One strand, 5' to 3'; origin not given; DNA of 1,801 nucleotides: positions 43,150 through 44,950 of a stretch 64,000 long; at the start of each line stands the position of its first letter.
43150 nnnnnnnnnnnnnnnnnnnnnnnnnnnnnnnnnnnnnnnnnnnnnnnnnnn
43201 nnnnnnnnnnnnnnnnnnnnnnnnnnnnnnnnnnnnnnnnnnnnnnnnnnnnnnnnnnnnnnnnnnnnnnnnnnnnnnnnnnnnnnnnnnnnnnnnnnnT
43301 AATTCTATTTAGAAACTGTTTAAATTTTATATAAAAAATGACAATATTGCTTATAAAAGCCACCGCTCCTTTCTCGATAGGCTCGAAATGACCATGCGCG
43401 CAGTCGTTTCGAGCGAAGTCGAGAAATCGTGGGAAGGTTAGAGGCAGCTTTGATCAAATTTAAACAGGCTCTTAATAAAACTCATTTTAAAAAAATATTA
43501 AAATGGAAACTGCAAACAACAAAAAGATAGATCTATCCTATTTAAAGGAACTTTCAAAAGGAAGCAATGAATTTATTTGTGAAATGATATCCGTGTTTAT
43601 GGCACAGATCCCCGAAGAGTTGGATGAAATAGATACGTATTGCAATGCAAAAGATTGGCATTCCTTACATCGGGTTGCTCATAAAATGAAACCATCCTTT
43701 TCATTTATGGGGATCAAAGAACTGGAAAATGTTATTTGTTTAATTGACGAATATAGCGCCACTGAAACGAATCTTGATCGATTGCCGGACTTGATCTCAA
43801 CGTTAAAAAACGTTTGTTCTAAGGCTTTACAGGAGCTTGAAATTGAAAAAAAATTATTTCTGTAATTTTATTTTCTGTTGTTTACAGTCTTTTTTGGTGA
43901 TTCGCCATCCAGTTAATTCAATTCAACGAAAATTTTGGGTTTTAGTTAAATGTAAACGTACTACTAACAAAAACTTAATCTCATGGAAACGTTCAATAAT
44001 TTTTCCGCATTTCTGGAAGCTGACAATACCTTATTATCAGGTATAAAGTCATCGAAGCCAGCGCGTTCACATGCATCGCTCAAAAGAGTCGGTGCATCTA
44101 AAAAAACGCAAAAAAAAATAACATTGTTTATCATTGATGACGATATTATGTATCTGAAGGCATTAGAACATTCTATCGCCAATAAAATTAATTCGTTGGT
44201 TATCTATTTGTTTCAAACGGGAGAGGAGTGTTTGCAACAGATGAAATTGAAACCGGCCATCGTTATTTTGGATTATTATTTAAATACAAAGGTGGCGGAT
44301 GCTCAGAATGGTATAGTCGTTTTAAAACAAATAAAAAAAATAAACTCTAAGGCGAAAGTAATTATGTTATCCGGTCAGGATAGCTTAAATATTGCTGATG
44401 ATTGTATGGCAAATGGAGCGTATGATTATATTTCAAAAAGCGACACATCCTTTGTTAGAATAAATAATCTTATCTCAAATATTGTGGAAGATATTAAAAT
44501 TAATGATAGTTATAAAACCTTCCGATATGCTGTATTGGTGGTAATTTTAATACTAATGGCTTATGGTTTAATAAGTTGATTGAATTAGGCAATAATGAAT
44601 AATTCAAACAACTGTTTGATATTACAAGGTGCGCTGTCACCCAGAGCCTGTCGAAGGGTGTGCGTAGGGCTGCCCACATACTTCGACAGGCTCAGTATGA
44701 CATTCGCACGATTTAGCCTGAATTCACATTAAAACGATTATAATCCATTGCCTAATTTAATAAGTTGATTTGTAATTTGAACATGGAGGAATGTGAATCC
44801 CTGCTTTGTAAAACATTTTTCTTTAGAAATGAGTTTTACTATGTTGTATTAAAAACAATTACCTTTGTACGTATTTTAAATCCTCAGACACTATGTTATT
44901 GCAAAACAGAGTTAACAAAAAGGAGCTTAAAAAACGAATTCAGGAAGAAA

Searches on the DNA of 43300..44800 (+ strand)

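Call 32: search_rna_families(source=window, start=43300, end=44800, threshold=evalue, max_evalue=10, show_alignments=4)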
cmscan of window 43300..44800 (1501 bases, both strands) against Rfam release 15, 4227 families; matches with E-value up to 10: 9.
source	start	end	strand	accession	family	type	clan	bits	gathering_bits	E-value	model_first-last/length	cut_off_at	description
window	44571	44708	-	RF02901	AaHKsRNA41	Gene; sRNA;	-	36.1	97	2.9e-06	1-187/187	no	Aggregatibacter sRNA 41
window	44630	44708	+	RF04254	mir-1677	Gene; miRNA;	-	27.6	84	0.0057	1-76/76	no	mir-1677 microRNA precursor family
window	43522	43549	-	RF02580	tsr31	Gene; sRNA;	-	20.6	50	2.2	1-70/70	no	S. aureus tsr31 small RNA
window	44468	44539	-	RF04009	mir-754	Gene; miRNA;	-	20.4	84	0.85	1-78/78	no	mir-754 microRNA precursor family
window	44509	44553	+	RF04060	mir-703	Gene; miRNA;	-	19.3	88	1.6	1-67/67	no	mir-703 microRNA precursor family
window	44230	44253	-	RF01315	CRISPR-DR2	Gene; CRISPR;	CL00014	17.3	37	7.3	1-30/30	no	CRISPR RNA direct repeat element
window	43821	43953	+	RF02410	snoR136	Gene; snRNA; snoRNA; HACA-box;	-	17.3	43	9.1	1-152/152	no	Small nucleolar RNA snoR136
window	44522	44655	+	RF01295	SCARNA7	Gene; snRNA; snoRNA; scaRNA;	-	16.5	65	0.19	1-330/330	no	Small Cajal body-specific RNA 7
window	43660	43722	-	RF00467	RSV_PBS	Cis-reg;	-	15.8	47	9.9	1-75/75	no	Rous sarcoma virus (RSV) primer binding site (PBS)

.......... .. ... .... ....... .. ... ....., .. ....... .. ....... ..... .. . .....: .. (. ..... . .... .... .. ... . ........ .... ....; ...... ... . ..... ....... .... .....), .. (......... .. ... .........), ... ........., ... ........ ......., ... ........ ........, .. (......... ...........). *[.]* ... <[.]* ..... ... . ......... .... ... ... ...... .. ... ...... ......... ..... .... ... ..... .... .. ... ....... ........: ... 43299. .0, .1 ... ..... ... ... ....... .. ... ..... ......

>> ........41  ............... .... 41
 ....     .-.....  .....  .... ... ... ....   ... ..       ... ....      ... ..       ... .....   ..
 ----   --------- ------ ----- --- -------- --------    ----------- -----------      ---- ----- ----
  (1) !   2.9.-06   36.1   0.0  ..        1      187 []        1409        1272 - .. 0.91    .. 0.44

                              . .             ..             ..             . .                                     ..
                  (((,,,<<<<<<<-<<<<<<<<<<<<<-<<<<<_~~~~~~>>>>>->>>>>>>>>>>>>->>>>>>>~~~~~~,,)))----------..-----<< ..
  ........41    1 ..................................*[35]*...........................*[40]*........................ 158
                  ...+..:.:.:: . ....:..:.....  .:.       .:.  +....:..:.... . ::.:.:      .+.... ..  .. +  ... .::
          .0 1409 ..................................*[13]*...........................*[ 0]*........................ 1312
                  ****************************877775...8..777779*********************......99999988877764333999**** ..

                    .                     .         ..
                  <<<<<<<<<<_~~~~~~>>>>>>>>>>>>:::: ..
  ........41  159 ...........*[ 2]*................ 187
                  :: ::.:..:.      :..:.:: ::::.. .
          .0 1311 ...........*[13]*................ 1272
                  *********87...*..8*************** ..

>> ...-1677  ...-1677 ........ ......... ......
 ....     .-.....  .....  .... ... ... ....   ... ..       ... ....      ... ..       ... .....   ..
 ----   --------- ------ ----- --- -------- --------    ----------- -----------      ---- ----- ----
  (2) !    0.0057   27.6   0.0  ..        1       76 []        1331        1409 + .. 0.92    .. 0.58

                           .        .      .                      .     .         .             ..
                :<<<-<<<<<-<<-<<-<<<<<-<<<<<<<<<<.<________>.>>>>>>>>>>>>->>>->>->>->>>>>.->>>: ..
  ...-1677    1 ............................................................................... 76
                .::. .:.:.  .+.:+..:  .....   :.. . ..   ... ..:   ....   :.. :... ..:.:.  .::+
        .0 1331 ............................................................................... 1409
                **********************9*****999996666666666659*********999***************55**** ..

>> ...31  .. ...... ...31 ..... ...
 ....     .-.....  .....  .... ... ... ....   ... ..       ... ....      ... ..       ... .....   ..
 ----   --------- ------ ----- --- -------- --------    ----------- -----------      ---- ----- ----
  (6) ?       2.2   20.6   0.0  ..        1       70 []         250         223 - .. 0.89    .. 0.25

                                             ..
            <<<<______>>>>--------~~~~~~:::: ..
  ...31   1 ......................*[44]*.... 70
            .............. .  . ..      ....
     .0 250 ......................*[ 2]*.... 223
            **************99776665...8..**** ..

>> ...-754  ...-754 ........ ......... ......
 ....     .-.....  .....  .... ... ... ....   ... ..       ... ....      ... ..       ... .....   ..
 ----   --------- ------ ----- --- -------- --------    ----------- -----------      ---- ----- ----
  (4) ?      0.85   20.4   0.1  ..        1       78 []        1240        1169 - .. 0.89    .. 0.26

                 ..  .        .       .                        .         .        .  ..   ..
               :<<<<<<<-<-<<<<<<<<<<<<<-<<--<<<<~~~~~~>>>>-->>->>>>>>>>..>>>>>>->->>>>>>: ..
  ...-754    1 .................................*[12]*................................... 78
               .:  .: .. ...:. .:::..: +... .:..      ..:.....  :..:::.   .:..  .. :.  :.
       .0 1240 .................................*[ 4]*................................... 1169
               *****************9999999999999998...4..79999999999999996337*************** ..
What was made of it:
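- On Any Rfam RNA family: The best sub-threshold hit is RF02901 at 36 bits against 97 (call 32).
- Closest known: Rfam RF02901 AaHKsRNA41. Same: Its consensus contains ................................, a palindrome with nearly the same core (call 32).
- A related palindrome lies inside Rfam sRNA family RF02901 (call 32).
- Tried and rejected: At E<=10 the only hit was a weak match to RF02901, with no ribozyme or riboswitch family (call 32).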

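Call 71: search_with_rna_model(model_id=R1, sources=[L226, L227, L228, L229, L230, L231, L232, L197, L001], filters=off, max_evalue=1)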
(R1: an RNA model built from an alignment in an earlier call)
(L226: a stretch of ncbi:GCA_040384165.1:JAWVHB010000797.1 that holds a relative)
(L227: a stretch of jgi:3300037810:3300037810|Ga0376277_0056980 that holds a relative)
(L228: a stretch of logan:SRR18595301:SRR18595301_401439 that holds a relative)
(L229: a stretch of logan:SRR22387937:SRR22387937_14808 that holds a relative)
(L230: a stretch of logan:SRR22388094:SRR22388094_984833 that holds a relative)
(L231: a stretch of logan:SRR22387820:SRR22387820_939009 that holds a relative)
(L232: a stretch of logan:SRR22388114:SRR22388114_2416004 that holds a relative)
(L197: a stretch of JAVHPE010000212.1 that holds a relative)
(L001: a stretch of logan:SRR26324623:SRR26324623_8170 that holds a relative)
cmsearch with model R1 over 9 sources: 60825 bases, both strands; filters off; matches with E-value up to 1: 4.
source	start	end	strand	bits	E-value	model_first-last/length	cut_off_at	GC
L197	2239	2271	+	37.6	2.7e-06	1-33/33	no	0.45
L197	2275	2307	-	25.1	0.0015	1-33/33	no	0.58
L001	2490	2522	+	22.9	0.0044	1-33/33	no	0.48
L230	3707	3737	+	14.7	0.26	1-33/33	no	0.45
